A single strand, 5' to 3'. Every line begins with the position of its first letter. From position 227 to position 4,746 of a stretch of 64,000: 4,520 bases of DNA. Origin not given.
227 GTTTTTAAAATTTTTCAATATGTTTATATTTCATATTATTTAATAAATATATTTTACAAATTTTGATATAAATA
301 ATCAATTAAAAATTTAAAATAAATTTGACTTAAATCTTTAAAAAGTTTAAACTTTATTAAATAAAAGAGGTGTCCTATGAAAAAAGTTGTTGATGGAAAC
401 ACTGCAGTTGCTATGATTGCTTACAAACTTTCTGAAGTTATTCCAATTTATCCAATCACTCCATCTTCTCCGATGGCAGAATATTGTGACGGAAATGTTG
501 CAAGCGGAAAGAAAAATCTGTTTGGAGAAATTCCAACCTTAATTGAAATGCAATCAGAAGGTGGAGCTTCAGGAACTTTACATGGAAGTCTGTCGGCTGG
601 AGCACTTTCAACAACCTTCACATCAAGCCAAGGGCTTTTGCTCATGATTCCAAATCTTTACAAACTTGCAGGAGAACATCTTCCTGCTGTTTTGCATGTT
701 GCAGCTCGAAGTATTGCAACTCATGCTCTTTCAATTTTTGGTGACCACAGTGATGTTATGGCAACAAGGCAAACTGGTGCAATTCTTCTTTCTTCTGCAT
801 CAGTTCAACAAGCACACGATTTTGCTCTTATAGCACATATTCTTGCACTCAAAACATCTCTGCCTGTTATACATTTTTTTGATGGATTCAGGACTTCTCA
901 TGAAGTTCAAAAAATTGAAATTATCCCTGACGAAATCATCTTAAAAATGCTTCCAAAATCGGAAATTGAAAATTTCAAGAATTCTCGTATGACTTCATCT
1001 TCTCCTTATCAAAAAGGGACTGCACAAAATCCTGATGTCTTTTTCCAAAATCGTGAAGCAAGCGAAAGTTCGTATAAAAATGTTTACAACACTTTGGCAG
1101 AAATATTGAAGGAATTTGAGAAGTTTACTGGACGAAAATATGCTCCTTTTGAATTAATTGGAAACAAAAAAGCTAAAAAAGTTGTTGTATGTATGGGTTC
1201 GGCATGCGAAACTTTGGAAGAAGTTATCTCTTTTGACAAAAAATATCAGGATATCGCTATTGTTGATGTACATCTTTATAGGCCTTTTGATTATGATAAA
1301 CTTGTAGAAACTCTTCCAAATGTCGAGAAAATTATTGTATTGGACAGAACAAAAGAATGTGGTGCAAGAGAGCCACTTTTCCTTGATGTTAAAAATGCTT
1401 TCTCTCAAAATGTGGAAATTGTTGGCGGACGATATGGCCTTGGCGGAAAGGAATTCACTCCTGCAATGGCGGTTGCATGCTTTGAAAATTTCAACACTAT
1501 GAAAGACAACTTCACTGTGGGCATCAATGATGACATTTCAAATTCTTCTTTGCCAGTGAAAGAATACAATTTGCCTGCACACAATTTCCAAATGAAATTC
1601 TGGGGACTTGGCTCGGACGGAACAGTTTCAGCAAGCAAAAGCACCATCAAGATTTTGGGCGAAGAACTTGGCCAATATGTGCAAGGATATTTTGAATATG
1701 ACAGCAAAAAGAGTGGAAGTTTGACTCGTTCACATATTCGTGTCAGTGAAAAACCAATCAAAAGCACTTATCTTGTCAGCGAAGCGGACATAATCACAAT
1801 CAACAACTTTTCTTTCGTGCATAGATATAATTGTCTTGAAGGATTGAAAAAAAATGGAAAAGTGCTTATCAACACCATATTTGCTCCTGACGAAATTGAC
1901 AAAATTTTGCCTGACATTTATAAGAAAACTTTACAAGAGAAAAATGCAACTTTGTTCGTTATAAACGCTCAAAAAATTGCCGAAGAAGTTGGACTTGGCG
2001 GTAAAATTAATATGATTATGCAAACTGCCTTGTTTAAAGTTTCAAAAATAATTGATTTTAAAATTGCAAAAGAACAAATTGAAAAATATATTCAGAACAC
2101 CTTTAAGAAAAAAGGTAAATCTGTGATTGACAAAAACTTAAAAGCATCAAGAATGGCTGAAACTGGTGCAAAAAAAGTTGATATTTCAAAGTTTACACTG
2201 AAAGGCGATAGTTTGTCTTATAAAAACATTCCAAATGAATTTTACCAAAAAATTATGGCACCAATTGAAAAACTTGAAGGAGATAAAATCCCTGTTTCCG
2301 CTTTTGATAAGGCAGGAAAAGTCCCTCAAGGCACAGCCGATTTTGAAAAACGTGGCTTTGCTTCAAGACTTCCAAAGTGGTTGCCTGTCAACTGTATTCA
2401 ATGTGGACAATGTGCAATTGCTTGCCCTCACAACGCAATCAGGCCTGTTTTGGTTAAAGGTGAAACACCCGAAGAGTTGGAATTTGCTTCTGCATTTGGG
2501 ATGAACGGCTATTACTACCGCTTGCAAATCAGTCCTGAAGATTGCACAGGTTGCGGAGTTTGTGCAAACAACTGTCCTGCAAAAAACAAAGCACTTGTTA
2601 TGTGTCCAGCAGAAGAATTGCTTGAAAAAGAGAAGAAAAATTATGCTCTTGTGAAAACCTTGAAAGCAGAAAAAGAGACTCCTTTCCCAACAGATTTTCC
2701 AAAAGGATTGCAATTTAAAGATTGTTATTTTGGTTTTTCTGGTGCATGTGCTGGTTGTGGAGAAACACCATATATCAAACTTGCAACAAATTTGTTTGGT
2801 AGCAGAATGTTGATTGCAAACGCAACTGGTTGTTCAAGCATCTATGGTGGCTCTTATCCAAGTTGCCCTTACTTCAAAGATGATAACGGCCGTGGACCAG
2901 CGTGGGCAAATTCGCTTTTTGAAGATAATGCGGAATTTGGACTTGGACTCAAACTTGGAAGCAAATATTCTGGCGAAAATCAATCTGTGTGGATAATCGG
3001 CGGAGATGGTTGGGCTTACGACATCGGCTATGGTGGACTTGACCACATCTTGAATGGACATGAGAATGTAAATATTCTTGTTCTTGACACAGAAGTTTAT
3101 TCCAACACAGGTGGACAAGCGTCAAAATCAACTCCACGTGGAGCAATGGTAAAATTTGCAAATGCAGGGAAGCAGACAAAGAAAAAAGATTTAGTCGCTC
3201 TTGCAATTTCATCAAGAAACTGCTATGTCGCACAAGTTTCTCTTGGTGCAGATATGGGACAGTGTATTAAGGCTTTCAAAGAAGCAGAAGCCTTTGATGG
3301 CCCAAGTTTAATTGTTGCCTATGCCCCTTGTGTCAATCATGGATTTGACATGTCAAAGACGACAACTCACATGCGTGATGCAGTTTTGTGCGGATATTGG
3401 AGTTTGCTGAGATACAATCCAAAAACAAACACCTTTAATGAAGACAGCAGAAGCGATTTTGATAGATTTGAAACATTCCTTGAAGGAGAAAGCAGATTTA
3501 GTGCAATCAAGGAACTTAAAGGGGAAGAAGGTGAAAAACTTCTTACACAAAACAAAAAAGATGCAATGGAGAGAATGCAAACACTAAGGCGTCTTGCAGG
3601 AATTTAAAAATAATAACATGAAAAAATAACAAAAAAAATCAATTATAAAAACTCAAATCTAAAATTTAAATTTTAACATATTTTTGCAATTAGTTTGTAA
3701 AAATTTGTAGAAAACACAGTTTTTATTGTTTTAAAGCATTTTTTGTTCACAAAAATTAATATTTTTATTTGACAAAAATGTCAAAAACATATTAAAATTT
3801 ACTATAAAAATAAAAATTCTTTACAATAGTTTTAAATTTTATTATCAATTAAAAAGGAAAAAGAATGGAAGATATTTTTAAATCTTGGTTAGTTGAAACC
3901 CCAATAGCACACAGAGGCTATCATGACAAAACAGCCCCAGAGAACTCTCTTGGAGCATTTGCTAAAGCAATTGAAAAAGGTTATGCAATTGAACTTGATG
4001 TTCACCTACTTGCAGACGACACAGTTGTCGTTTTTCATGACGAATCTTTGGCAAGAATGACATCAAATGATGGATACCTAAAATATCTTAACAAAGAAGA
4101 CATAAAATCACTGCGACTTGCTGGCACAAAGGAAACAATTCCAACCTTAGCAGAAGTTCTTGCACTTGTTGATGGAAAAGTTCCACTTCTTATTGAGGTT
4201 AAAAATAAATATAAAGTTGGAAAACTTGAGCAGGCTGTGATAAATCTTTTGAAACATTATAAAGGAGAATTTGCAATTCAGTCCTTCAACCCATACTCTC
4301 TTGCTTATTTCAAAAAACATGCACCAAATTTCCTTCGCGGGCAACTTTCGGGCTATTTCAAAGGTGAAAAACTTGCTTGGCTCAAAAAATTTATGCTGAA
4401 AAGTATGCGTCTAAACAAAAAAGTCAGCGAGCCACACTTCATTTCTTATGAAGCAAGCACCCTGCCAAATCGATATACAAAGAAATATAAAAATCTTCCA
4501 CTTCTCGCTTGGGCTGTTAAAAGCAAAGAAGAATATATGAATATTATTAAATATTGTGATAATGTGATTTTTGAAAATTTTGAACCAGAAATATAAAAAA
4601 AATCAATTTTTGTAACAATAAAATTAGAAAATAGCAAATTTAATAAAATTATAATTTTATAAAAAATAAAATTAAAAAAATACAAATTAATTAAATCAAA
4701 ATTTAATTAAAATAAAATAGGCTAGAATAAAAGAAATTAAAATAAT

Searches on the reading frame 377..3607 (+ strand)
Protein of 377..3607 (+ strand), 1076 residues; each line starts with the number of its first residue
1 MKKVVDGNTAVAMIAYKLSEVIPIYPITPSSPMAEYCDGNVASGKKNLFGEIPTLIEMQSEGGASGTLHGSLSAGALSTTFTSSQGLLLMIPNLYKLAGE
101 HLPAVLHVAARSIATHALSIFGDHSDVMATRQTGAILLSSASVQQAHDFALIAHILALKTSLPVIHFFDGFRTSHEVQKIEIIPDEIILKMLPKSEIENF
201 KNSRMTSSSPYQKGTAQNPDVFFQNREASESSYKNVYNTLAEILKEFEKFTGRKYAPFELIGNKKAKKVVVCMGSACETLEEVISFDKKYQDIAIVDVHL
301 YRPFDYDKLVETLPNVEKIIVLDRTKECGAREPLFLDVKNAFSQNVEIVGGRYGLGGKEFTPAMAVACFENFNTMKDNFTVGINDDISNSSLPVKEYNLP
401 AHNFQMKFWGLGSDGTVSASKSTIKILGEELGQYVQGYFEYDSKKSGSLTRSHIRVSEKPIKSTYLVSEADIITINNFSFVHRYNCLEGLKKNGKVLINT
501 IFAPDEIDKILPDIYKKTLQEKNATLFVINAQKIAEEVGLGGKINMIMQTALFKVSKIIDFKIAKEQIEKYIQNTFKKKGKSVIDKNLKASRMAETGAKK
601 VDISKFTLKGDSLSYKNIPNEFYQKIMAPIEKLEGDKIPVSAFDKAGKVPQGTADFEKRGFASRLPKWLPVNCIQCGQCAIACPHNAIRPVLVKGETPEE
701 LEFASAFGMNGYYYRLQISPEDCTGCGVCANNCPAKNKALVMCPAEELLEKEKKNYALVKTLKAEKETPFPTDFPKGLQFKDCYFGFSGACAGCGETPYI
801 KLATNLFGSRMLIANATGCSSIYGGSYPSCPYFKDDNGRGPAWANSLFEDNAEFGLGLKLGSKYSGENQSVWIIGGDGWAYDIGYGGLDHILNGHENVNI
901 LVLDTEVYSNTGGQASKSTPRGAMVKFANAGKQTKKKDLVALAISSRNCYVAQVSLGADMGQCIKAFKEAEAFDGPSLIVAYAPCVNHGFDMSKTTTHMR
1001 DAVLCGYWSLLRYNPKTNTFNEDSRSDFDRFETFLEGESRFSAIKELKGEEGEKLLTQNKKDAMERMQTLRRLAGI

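Call 14: search_protein_families(library=pfam, proteins=[window:377-3607:+], max_evalue=0.001)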
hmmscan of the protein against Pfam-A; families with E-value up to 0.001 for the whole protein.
window:377-3607:+ (1076 aa): 15 families
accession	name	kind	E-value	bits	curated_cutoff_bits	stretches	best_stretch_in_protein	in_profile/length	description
PF01855.24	POR_N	-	6.9e-75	252.2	27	1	15-242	3-228/231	Pyruvate flavodoxin/ferredoxin oxidoreductase, thiamine diP-bdg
PF01558.24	POR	-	1.3e-34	120.3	27.4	1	412-593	1-170/173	Pyruvate ferredoxin/flavodoxin oxidoreductase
PF17147.9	PFOR_II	-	3e-14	53.7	27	1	266-362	1-99/102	Pyruvate:ferredoxin oxidoreductase core domain II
PF10371.14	EKR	-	5.3e-13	49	27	1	621-662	14-55/55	Domain of unknown function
PF02775.26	TPP_enzyme_C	-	1.4e-11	44.8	21.9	1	845-980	23-150/151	Thiamine pyrophosphate enzyme, C-terminal TPP binding domain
PF12838.12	Fer4_7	-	1.4e-10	41.9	27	1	672-736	1-51/52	4Fe-4S dicluster domain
PF00037.32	Fer4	-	4.3e-09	36.2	21.1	2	670-689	5-24/24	4Fe-4S binding domain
PF12837.12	Fer4_6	-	1.3e-08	34.8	25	1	666-688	2-24/24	4Fe-4S binding domain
PF13187.11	Fer4_9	-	1e-07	32.3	27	1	672-736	1-50/52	4Fe-4S dicluster domain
PF13237.11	Fer4_10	-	3.4e-07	30.5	25.5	0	717-739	3-22/53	4Fe-4S dicluster domain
PF13484.11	Fer4_16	-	9.5e-07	29.9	30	1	672-735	1-65/66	4Fe-4S double cluster binding domain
PF14697.11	Fer4_21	-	1.8e-06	28.4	35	1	672-736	7-54/59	4Fe-4S dicluster domain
PF13183.11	Fer4_8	-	7.9e-05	23.6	27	1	672-736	4-67/68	4Fe-4S dicluster domain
PF12797.12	Fer4_2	-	0.00071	19.8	24.5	1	718-735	5-22/22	4Fe-4S binding domain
PF12800.12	Fer4_4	-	0.00086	19.9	24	0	672-684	3-15/17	4Fe-4S binding domain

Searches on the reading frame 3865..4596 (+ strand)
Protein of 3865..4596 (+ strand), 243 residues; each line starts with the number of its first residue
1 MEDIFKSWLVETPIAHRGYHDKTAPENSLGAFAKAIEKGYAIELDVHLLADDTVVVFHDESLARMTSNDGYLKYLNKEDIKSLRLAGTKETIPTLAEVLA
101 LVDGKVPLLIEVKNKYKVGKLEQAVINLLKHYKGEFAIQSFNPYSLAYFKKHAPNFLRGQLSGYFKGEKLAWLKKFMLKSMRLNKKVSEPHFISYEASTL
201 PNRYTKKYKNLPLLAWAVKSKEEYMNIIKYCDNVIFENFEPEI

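Call 14: search_protein_families(library=pfam, proteins=[window:3865-4596:+], max_evalue=0.001)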
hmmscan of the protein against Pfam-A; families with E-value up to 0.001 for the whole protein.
window:3865-4596:+ (243 aa): 1 family
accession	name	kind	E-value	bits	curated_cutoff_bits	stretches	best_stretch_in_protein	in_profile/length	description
PF03009.23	GDPD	-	2.4e-25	90.5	23.6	1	16-221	1-223/244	Glycerophosphoryl diester phosphodiesterase family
